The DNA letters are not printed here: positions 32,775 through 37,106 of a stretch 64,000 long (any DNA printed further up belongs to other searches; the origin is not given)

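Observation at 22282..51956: Operon of two paralogous giant lipoproteins (6344 aa and 3487 aa) filling 46% of the window, immediately upstream of rpoB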

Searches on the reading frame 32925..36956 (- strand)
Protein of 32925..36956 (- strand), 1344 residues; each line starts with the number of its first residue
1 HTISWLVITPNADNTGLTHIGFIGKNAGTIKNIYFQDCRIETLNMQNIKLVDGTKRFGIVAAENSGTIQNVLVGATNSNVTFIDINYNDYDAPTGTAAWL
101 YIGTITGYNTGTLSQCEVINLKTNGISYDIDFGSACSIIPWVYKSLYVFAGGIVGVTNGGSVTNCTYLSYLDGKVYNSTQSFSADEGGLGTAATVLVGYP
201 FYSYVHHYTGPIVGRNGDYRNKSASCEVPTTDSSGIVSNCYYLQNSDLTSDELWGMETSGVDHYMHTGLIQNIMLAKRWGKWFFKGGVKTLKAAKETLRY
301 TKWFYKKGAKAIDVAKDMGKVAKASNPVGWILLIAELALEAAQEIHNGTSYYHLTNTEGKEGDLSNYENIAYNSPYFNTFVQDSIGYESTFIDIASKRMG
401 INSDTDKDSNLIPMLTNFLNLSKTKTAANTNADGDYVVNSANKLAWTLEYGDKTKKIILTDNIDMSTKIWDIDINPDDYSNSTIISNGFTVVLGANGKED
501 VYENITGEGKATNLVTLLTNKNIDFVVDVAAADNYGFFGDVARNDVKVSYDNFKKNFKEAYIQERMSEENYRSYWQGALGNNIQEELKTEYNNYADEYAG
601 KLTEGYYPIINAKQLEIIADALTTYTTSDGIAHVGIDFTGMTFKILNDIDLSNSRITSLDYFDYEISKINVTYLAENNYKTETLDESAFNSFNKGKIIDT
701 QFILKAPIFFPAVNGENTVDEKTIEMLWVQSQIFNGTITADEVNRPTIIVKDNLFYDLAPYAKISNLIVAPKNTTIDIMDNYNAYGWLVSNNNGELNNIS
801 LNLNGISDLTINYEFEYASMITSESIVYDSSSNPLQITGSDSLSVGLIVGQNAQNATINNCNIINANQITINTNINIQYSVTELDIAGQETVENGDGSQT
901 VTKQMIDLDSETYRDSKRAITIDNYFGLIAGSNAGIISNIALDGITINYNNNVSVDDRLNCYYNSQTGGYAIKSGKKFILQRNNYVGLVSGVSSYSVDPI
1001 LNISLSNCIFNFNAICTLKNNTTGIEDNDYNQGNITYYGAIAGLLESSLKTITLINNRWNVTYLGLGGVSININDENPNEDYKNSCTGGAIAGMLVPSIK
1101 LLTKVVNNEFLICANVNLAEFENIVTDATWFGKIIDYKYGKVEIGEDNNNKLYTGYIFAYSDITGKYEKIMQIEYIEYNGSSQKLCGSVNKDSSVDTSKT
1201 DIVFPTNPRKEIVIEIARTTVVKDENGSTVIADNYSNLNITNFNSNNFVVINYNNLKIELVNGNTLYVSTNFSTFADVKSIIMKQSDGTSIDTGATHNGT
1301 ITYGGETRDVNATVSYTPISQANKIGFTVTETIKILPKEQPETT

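Call 20: search_protein_families(library=pfam, proteins=[window:32925-36956:-], max_evalue=10)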
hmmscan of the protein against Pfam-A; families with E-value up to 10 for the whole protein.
window:32925-36956:- (1344 aa): 0 families

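Call 62: search_protein_families(library=ncbifam, proteins=[window:32925-36956:-], max_evalue=1)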
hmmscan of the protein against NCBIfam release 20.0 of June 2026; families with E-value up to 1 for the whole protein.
window:32925-36956:- (1344 aa): 0 families
